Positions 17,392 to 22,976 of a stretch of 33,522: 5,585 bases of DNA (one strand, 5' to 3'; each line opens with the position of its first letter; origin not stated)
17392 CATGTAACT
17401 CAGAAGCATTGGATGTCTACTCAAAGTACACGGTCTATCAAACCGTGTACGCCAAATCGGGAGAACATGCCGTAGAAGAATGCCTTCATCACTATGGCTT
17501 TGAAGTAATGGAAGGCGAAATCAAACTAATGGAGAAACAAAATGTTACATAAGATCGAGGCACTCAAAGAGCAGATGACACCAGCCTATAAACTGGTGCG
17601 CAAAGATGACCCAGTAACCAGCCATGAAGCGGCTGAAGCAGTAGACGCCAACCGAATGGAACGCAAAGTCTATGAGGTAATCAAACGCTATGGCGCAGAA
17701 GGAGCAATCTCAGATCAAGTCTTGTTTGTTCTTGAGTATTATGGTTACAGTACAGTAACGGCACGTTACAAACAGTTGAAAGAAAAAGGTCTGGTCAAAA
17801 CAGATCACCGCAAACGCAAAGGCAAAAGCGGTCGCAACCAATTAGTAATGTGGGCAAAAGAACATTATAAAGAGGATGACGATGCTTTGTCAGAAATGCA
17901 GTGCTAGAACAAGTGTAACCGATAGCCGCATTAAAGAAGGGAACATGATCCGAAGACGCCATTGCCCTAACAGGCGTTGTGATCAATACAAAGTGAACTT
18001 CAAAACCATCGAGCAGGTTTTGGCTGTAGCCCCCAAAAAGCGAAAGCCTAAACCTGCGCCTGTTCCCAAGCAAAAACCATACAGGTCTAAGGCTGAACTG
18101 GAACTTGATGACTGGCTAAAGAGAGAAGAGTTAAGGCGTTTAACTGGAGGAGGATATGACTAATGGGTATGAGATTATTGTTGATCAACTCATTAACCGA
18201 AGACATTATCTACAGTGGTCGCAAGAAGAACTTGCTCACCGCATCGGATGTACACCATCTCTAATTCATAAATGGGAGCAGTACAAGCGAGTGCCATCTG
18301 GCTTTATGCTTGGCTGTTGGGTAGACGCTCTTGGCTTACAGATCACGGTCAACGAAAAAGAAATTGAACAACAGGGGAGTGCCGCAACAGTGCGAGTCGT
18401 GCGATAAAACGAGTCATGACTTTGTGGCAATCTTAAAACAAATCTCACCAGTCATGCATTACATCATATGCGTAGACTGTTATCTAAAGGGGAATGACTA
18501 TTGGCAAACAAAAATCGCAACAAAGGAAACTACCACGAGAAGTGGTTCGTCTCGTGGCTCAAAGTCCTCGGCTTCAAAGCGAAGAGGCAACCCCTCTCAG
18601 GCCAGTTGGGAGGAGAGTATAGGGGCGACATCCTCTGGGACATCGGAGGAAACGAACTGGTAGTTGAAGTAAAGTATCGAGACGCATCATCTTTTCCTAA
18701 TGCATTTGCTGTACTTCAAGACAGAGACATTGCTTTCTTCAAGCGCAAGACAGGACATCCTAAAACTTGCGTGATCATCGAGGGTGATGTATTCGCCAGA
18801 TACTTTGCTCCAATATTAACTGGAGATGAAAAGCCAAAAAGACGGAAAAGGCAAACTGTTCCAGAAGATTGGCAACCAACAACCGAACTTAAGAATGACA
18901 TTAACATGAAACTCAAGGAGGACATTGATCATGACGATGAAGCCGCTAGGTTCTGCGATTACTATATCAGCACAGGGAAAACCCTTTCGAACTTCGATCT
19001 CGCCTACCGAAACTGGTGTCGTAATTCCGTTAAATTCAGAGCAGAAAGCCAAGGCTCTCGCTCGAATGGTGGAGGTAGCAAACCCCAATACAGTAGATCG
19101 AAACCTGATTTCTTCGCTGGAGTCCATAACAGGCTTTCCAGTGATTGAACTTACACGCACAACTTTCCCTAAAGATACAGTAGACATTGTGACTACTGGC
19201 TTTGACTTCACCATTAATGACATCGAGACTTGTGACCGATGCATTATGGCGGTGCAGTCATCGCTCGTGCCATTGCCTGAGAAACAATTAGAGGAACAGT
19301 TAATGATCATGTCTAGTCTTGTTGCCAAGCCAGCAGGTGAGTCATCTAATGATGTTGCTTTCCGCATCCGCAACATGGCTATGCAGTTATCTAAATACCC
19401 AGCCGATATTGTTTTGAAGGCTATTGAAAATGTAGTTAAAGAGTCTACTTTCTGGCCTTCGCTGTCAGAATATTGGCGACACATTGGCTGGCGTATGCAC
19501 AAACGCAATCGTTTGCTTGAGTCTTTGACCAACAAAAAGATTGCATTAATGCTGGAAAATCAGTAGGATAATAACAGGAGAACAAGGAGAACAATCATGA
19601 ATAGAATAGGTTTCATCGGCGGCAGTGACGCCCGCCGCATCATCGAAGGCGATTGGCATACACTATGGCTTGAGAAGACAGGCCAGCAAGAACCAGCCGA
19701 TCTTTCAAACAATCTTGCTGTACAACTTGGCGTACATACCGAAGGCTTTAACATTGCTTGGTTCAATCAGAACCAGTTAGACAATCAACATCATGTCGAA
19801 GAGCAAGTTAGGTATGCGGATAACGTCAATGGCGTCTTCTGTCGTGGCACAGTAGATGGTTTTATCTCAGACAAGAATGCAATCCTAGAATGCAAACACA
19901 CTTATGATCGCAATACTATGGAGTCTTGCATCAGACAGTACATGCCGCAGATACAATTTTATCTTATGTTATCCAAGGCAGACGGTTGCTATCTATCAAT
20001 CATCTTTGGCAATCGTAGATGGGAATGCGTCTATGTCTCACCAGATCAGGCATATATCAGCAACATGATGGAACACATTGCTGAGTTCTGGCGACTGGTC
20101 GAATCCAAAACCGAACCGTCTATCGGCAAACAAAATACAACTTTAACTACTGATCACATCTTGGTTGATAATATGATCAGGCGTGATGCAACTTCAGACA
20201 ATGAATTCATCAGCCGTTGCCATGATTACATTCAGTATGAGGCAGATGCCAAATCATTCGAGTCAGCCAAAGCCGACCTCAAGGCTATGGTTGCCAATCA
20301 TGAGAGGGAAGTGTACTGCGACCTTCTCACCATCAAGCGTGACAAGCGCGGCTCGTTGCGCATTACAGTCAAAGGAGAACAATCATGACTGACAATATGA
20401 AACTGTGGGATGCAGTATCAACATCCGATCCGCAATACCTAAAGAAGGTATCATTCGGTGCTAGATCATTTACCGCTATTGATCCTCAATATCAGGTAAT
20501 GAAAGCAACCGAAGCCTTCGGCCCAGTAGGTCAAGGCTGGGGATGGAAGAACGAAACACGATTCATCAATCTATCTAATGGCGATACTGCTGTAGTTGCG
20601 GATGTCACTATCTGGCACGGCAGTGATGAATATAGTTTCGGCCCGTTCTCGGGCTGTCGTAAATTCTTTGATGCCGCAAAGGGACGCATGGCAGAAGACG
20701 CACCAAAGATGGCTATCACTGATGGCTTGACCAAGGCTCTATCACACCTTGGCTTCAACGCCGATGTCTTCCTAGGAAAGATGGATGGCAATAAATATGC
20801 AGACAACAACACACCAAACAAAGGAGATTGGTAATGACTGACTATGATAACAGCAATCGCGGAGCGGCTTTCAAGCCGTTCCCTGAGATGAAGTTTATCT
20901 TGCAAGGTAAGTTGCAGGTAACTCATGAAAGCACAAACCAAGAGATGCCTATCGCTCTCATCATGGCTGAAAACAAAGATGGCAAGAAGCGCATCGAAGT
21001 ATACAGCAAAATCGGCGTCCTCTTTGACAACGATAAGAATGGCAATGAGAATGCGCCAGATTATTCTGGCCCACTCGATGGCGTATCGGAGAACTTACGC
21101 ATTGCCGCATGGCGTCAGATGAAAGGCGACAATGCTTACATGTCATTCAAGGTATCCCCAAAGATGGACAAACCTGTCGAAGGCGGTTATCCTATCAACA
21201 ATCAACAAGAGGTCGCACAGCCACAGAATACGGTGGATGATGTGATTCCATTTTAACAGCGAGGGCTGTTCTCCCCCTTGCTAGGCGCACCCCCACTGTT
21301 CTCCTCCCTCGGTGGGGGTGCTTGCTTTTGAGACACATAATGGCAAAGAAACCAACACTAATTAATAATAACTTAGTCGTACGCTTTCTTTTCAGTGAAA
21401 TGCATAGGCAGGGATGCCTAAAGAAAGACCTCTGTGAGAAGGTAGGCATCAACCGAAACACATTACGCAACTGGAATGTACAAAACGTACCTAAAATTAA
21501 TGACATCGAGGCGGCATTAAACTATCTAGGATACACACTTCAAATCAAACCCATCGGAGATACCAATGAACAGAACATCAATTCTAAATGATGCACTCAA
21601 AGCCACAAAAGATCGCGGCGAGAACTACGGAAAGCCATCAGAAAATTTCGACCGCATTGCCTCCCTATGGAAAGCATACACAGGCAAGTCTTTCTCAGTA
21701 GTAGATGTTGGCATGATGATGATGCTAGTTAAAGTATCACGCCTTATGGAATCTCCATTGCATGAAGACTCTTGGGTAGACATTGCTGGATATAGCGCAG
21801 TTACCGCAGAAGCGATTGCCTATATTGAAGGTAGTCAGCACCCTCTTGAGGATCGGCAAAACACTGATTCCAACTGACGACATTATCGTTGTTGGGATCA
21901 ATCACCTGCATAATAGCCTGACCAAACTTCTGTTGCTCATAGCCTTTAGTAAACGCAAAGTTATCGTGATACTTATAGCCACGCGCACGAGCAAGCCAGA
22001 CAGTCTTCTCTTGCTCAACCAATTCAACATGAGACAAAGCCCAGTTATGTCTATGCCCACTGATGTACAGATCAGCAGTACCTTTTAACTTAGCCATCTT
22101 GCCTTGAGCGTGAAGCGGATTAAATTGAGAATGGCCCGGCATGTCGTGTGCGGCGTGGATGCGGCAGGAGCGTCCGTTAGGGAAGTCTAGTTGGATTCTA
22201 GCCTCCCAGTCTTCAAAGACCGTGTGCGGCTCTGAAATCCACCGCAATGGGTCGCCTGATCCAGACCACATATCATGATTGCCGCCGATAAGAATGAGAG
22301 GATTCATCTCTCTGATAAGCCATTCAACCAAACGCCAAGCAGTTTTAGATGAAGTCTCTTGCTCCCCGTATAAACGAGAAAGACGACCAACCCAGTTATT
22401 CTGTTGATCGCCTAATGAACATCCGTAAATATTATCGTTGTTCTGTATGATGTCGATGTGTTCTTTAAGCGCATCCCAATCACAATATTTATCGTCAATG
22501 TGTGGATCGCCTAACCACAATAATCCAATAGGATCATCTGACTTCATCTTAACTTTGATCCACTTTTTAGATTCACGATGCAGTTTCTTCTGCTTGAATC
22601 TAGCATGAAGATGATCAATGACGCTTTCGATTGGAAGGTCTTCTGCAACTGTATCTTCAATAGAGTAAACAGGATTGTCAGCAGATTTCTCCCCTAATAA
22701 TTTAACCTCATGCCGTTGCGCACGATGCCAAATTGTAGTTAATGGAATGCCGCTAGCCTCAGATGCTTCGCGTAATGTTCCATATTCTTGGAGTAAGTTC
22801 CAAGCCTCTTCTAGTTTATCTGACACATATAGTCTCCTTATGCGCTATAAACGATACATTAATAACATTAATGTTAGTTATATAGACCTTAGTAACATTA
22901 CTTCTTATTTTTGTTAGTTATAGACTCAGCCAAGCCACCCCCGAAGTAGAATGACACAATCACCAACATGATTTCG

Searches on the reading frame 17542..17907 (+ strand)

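Call 44: search_protein_families(library=phrogs, max_evalue=0.001, proteins=[window:17542-17907:+])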
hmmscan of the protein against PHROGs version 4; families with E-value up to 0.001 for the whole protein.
window:17542-17907:+ (121 aa): 1 family
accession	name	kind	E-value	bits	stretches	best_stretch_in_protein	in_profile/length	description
phrog_1123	-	unknown function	1.4e-09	38.7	1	18-110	9-101/112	-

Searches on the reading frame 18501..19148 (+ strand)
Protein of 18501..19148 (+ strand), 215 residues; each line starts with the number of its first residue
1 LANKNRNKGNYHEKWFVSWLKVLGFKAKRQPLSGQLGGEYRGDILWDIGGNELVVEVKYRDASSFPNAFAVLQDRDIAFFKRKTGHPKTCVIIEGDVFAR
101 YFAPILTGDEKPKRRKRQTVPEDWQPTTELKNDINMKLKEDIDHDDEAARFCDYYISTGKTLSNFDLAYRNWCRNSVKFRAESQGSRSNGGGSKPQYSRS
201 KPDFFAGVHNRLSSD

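Call 44: search_protein_families(library=phrogs, max_evalue=0.001, proteins=[window:18501-19148:+])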
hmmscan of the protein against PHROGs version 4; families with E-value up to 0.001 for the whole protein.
window:18501-19148:+ (215 aa): 4 families
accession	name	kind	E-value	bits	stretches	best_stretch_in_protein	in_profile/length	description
phrog_244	-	DNA, RNA and nucleotide metabolism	5.8e-07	31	1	1-62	4-61/186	RusA-like Holliday junction resolvase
phrog_23036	-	DNA, RNA and nucleotide metabolism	1e-06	29.9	1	5-63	2-60/177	Holliday junction resolvase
phrog_1408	-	DNA, RNA and nucleotide metabolism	3.4e-06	27.7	1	117-186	190-264/302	replication initiation protein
phrog_1032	-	DNA, RNA and nucleotide metabolism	5.6e-06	27.6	1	105-189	181-265/281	replication initiation protein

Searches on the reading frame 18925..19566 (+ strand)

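Call 44: search_protein_families(library=phrogs, max_evalue=0.001, proteins=[window:18925-19566:+])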
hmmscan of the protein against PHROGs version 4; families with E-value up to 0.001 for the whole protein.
window:18925-19566:+ (213 aa): 1 family
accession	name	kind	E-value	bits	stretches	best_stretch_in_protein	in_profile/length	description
phrog_3502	-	unknown function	0.00034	21.7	1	130-204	23-98/131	-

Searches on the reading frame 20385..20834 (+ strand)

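Call 44: search_protein_families(library=phrogs, max_evalue=0.001, proteins=[window:20385-20834:+])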
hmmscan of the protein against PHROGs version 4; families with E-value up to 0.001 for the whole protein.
window:20385-20834:+ (149 aa): 3 families
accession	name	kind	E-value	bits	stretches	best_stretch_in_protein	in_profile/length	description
phrog_7838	-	DNA, RNA and nucleotide metabolism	1.9e-39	136.7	1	1-141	2-155/242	exonuclease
phrog_7792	-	unknown function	5.1e-27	95.8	1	2-141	7-152/255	-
phrog_2489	-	DNA, RNA and nucleotide metabolism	7.3e-19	68.5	2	2-55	462-514/728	exonuclease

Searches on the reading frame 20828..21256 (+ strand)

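Call 44: search_protein_families(library=phrogs, max_evalue=0.001, proteins=[window:20828-21256:+])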
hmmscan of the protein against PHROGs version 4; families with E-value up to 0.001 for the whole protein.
window:20828-21256:+ (142 aa): 1 family
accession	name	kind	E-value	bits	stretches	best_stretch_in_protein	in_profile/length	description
phrog_18154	-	DNA, RNA and nucleotide metabolism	2.5e-05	26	1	62-109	7-53/105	single strand DNA binding protein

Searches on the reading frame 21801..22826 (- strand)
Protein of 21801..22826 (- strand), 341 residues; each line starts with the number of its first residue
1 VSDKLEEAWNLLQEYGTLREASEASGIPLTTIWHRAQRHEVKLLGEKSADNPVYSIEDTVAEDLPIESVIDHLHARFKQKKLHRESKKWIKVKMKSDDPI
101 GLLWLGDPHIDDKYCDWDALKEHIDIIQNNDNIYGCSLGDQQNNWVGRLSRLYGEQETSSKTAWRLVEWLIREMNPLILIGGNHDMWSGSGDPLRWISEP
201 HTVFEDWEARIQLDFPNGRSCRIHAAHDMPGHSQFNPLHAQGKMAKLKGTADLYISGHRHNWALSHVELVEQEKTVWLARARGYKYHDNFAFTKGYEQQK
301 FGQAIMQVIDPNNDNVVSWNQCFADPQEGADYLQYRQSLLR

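Call 22: search_protein_families(library=phrogs, max_evalue=0.001, proteins=[window:21801-22826:-])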
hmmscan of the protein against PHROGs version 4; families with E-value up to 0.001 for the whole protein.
window:21801-22826:- (341 aa): 1 family
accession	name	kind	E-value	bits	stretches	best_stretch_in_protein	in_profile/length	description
phrog_7339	-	DNA, RNA and nucleotide metabolism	1.1e-37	130.8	1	79-313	8-253/263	DNA repair exonuclease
